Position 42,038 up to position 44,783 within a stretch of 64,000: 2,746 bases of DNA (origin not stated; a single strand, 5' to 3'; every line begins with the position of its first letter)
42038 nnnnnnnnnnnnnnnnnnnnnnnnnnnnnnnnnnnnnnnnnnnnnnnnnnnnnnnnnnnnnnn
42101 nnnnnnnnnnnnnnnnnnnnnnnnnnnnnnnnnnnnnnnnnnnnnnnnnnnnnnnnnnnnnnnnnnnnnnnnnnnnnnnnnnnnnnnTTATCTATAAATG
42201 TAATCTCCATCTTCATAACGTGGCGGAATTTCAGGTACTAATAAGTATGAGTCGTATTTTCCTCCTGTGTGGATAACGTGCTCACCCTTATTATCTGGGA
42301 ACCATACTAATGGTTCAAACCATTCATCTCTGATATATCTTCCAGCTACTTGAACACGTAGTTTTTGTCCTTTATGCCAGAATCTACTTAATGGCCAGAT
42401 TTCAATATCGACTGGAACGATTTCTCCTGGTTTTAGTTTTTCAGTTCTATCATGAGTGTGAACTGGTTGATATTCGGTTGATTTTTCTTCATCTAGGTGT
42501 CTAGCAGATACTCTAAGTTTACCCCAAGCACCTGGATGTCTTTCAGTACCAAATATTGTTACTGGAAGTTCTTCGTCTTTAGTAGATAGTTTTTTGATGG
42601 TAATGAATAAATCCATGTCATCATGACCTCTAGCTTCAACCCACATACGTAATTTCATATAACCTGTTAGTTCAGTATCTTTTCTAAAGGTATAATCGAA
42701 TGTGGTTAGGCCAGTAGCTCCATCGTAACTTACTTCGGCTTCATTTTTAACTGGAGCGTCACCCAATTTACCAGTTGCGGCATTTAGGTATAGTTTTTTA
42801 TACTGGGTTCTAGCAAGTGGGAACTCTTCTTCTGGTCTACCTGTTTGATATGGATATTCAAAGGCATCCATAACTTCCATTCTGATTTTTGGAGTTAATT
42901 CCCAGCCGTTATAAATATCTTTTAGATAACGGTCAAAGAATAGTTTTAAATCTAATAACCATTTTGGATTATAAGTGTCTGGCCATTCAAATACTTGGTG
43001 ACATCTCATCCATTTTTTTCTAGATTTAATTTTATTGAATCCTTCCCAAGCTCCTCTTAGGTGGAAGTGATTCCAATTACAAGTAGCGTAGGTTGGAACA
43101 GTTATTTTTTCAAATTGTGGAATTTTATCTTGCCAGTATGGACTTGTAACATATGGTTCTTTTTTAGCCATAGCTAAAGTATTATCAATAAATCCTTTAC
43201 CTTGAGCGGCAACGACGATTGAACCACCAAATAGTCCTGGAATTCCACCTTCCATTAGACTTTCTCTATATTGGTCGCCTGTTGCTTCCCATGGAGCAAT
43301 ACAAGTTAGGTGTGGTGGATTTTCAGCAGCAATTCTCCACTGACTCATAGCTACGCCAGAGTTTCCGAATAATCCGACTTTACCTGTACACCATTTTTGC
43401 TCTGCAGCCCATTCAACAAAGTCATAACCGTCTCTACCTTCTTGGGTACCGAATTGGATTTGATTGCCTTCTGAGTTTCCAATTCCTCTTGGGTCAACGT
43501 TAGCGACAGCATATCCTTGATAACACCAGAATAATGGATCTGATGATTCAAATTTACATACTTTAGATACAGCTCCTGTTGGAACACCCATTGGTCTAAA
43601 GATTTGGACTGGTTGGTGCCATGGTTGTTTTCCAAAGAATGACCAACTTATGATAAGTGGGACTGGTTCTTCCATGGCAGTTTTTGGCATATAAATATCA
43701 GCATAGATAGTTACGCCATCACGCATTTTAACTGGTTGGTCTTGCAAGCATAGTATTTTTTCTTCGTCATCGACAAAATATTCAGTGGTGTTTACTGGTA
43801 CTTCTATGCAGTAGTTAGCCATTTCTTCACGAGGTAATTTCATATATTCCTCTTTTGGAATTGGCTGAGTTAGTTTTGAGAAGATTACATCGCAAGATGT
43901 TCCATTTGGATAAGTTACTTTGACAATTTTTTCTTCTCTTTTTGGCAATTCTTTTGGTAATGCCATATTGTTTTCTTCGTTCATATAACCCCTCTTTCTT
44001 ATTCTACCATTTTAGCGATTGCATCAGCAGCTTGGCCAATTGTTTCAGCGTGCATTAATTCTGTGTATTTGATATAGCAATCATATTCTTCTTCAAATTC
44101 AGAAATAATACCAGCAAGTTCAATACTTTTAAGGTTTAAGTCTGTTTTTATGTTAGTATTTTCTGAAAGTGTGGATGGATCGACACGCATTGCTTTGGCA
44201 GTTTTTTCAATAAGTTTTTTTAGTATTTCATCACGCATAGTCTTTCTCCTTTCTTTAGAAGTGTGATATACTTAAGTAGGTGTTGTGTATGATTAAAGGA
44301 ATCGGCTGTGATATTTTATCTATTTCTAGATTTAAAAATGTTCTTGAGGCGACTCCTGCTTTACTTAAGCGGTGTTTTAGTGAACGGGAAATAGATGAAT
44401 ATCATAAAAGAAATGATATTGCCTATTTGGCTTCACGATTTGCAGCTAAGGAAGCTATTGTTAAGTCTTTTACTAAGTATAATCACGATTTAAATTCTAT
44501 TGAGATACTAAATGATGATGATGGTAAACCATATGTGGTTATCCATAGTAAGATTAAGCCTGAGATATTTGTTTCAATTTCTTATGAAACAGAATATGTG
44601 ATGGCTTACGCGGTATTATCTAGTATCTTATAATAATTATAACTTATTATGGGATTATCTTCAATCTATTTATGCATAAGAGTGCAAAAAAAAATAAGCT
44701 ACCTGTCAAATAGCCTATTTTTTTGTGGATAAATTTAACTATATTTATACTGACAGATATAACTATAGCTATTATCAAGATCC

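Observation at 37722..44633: Operon linking a carrier protein, a CocE/NonD serine hydrolase, Ptb-Buk and transporters, divergent from acpS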

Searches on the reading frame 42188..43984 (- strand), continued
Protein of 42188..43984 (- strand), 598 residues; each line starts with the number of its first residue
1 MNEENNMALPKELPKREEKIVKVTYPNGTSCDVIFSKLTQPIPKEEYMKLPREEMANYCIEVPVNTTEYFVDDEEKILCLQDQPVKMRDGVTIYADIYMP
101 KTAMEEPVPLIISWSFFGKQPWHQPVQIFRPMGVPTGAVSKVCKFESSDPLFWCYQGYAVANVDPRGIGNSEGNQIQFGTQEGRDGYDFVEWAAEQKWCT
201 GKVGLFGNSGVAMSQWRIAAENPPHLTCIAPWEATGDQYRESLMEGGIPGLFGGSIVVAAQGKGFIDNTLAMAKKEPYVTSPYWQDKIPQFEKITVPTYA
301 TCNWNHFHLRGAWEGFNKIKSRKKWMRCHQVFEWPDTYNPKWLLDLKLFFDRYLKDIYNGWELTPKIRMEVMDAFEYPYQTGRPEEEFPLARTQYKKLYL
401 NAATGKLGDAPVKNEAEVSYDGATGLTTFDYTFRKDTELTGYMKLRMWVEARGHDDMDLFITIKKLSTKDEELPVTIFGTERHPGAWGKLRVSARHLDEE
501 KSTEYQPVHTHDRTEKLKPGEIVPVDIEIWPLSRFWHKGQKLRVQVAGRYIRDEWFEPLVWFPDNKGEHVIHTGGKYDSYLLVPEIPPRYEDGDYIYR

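Call 79: search_protein_families(library=pfam, proteins=[L075:2959-3630:+, L075:1020-2999:+, L075:33-956:+, L075:15998-16759:-, L075:16800-17564:-, L075:11133-12068:-, L075:14493-15446:-, L075:8737-10332:+, L077:4722-5669:+, L077:7976-8896:+], max_evalue=0.0001)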
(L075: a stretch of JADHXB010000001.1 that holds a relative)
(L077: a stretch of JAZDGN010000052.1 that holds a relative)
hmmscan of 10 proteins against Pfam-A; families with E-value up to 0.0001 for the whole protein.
L075:2959-3630:+ (223 aa): 1 family
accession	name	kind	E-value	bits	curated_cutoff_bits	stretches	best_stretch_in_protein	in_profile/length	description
PF13577.12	SnoaL_4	-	1.2e-16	61.3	24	1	35-166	1-123/126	SnoaL-like domain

L075:1020-2999:+ (659 aa): 13 families
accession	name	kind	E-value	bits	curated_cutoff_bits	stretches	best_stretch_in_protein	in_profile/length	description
PF00724.26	Oxidored_FMN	-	5.3e-66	223.7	27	1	7-349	2-339/342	NADH:flavin oxidoreductase / NADH oxidase family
PF07992.20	Pyr_redox_2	-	9.8e-30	104.4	26.1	1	396-650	1-289/291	Pyridine nucleotide-disulphide oxidoreductase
PF13738.12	Pyr_redox_3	-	1.1e-16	61.4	30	1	475-625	122-276/305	Pyridine nucleotide-disulphide oxidoreductase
PF00070.33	Pyr_redox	-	5.2e-14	53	22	2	397-447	1-51/82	Pyridine nucleotide-disulphide oxidoreductase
PF12831.13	FAD_oxidored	-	4.9e-13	49.6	27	1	398-446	2-50/416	FAD dependent oxidoreductase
PF13450.12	NAD_binding_8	-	1.3e-10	41.8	21.9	1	400-435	1-36/68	NAD(P)-binding Rossmann-like domain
PF01134.28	GIDA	-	3.1e-10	40.1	22.1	1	397-429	1-33/391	Glucose inhibited division protein A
PF01266.30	DAO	-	3.5e-10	40.4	27.9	0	397-431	1-35/353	FAD dependent oxidoreductase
PF03486.20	HI0933_like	-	1.4e-09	38.3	50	1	397-434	2-39/244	HI0933-like protein Rossmann domain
PF00890.30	FAD_binding_2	-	1.5e-09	38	20.4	1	398-437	2-41/414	FAD binding domain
PF01494.25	FAD_binding_3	-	1.5e-08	34.7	22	0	397-428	3-34/349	FAD binding domain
PF01262.27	AlaDh_PNT_C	-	3.8e-06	26.9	23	0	395-429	28-62/214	Alanine dehydrogenase/PNT, C-terminal domain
PF13241.12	NAD_binding_7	-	1.5e-05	26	22.1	0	394-446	6-59/104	Putative NAD(P)-binding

L075:33-956:+ (307 aa): 1 family
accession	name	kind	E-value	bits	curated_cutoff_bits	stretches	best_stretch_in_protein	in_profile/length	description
PF03358.20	FMN_red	-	3.4e-05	23.9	24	1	9-140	2-118/152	NADPH-dependent FMN reductase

L075:15998-16759:- (253 aa): 1 family
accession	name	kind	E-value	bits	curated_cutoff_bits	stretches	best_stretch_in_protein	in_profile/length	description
PF04199.19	Cyclase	-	2.2e-37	128.9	23.1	1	7-158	1-142/142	Putative cyclase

L075:16800-17564:- (254 aa): 6 families
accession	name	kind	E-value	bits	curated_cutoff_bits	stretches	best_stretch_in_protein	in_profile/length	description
PF13561.12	adh_short_C2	-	1.6e-64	218.2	27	1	18-252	3-236/236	Enoyl-(Acyl carrier protein) reductase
PF00106.31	adh_short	-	1.4e-56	191.5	26.6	1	10-200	1-190/195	short chain dehydrogenase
PF08659.16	KR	-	2.1e-15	57.5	22.6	1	13-172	4-162/180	KR domain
PF23441.1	SDR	-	1.2e-05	25.2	27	1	156-251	160-255/258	SDR-like rossmann domain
PF03435.24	Sacchrp_dh_NADP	-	3.3e-05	24.7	25.1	1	13-93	1-75/129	Saccharopine dehydrogenase NADP binding domain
PF03807.23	F420_oxidored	-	5.5e-05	24.1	21.6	0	11-67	2-62/94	NADP oxidoreductase coenzyme F420-dependent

L075:11133-12068:- (311 aa): 1 family
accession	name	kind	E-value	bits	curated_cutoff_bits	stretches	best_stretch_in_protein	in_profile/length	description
PF05853.18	BKACE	-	2.7e-105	352.1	24.8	1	3-303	1-274/274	beta-keto acid cleavage enzyme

L075:14493-15446:- (317 aa): 5 families
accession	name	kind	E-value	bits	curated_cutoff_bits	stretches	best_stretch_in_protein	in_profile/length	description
PF02737.24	3HCDH_N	-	1.7e-57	194.7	22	1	8-188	1-179/180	3-hydroxyacyl-CoA dehydrogenase, NAD binding domain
PF00725.27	3HCDH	-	4.3e-22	78.9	22.1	1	191-288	1-96/97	3-hydroxyacyl-CoA dehydrogenase, C-terminal domain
PF03446.21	NAD_binding_2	-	8.8e-09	36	21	1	9-138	2-111/161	NAD binding domain of 6-phosphogluconate dehydrogenase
PF01210.29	NAD_Gly3P_dh_N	-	6.5e-06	26.6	23.1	1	9-119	2-100/158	NAD-dependent glycerol-3-phosphate dehydrogenase N-terminus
PF03807.23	F420_oxidored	-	1.3e-05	26.1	21.6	1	9-94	2-67/94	NADP oxidoreductase coenzyme F420-dependent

L075:8737-10332:+ (531 aa): 2 families
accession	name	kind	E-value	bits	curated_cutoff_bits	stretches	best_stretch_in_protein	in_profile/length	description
PF00501.34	AMP-binding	-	5.1e-66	223.5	29.9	1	27-392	4-384/384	AMP-binding enzyme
PF13193.12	AMP-binding_C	-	6.1e-21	75.6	24.5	1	442-517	1-76/76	AMP-binding enzyme C-terminal domain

L077:4722-5669:+ (315 aa): 1 family
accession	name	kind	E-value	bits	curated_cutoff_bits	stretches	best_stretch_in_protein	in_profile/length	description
PF04199.19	Cyclase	-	1e-29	104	23.1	1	12-175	1-142/142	Putative cyclase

L077:7976-8896:+ (306 aa): 1 family
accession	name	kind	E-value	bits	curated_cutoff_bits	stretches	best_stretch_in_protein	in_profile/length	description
PF05853.18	BKACE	-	3.8e-98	328.6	24.8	1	3-298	1-274/274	beta-keto acid cleavage enzyme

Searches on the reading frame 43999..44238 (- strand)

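Call 3: search_protein_families(library=pfam, proteins=[window:43999-44238:-], max_evalue=0.01)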
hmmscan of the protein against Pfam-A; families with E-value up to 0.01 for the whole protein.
window:43999-44238:- (79 aa): 1 family
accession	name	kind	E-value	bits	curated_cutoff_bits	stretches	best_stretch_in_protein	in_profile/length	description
PF00550.31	PP-binding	-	1.2e-05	25.9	20.8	1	8-74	2-67/67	Phosphopantetheine attachment site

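Call 4: search_protein_families(library=ncbifam, proteins=[window:43999-44238:-], max_evalue=0.01)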
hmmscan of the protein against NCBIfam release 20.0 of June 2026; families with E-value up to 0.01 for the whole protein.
window:43999-44238:- (79 aa): 10 families
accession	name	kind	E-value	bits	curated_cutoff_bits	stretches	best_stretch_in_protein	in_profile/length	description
NF002150.0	PRK00982.1-4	subfamily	4.9e-10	39.5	66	1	3-76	4-77/80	acyl carrier protein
NF002148.0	PRK00982.1-2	subfamily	1.3e-07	31.4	71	1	2-76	2-76/79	acyl carrier protein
NF009104.0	PRK12449.1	equivalog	1e-06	28.5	70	1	2-76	3-77/80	acyl carrier protein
TIGR00517.1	acyl_carrier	equivalog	1.9e-06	27.7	70.45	1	3-76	2-75/77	acyl carrier protein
NF002151.0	PRK00982.1-5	equivalog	1.7e-05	24.9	92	1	14-76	13-75/78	acyl carrier protein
NF002147.0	PRK00982.1-1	equivalog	6.3e-05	22.7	84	1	2-77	5-80/83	acyl carrier protein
NF040636.1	AcpM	exception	0.00013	21.9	146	1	3-77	4-78/93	meromycolate extension acyl carrier protein AcpM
NF003757.0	PRK05350.1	equivalog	0.00044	20.3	65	1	2-78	4-80/83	acyl carrier protein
NF002149.0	PRK00982.1-3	equivalog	0.0087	16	106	1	14-76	13-75/78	acyl carrier protein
NF006031.0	PRK08172.1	equivalog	0.0091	16.6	76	1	12-77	12-77/82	acyl carrier protein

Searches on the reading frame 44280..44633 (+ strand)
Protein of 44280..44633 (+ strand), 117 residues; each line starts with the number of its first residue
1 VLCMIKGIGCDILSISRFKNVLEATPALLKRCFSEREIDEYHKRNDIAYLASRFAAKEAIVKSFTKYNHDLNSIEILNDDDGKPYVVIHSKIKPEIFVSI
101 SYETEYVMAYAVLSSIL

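Call 3: search_protein_families(library=pfam, proteins=[window:44280-44633:+], max_evalue=0.01)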
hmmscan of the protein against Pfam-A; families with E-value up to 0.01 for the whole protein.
window:44280-44633:+ (117 aa): 2 families
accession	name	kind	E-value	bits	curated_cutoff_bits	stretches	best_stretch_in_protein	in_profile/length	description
PF01648.25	ACPS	-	5.1e-16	59.1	25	1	7-111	1-111/111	4'-phosphopantetheinyl transferase superfamily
PF22624.1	AASDHPPT_N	-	0.00032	21.3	27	1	35-109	22-95/100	4'-phosphopantetheinyl transferase, N-terminal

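Call 4: search_protein_families(library=ncbifam, proteins=[window:44280-44633:+], max_evalue=0.01)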
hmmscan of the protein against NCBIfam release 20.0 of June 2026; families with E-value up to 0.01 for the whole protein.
window:44280-44633:+ (117 aa): 13 families
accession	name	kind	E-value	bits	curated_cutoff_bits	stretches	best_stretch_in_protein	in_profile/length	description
TIGR00556.1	pantethn_trn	domain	9.6e-21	74.2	45.35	1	4-114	1-126/128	phosphopantetheine--protein transferase domain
NF011253.0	PRK14659.1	equivalog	4.7e-19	69.2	156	1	4-114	1-120/123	holo-[acyl-carrier-protein] synthase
TIGR00516.1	acpS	equivalog_domain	1.3e-16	61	59.8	1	4-115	1-122/125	holo-ACP synthase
NF000832.0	PRK00070.3-2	equivalog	2.3e-16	60.1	107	1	4-93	1-86/116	holo-ACP synthase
NF011250.0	PRK14656.1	equivalog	5.4e-15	55.6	175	1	4-113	1-123/126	holo-[acyl-carrier-protein] synthase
NF000831.0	PRK00070.3-1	equivalog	5.1e-14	52.3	124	1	5-114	3-128/130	holo-ACP synthase AcpS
NF000835.0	PRK00070.4-1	equivalog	5.3e-13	49.3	128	1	4-112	1-110/115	holo-ACP synthase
NF011257.0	PRK14663.1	equivalog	6.8e-12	45.4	186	1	8-113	3-117/123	holo-[acyl-carrier-protein] synthase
NF011251.0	PRK14657.1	equivalog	1.4e-11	44.5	165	1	4-92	1-92/123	holo-[acyl-carrier-protein] synthase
NF011254.0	PRK14660.1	equivalog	2.4e-10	40.5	195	1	4-112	1-122/125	holo-[acyl-carrier-protein] synthase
NF011256.0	PRK14662.1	equivalog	3.1e-09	37.2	150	1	4-74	1-72/123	4'-phosphopantetheinyl transferase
NF011252.0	PRK14658.1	equivalog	2e-08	34.3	149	1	24-112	18-108/115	holo-ACP synthase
NF011255.0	PRK14661.1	equivalog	4e-07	30.1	209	1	4-113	1-107/169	holo-[acyl-carrier-protein] synthase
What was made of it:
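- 44289..44633 (+): acpS, holo-ACP synthase (114 aa from the ATG; an alternative GTG start lies at 44280). Transcribed divergently and part of the conserved module. PF01648 at 59.1 bits; TIGR00516 at 61.0 bits against a cut-off of 59.8 (calls 3, 4).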
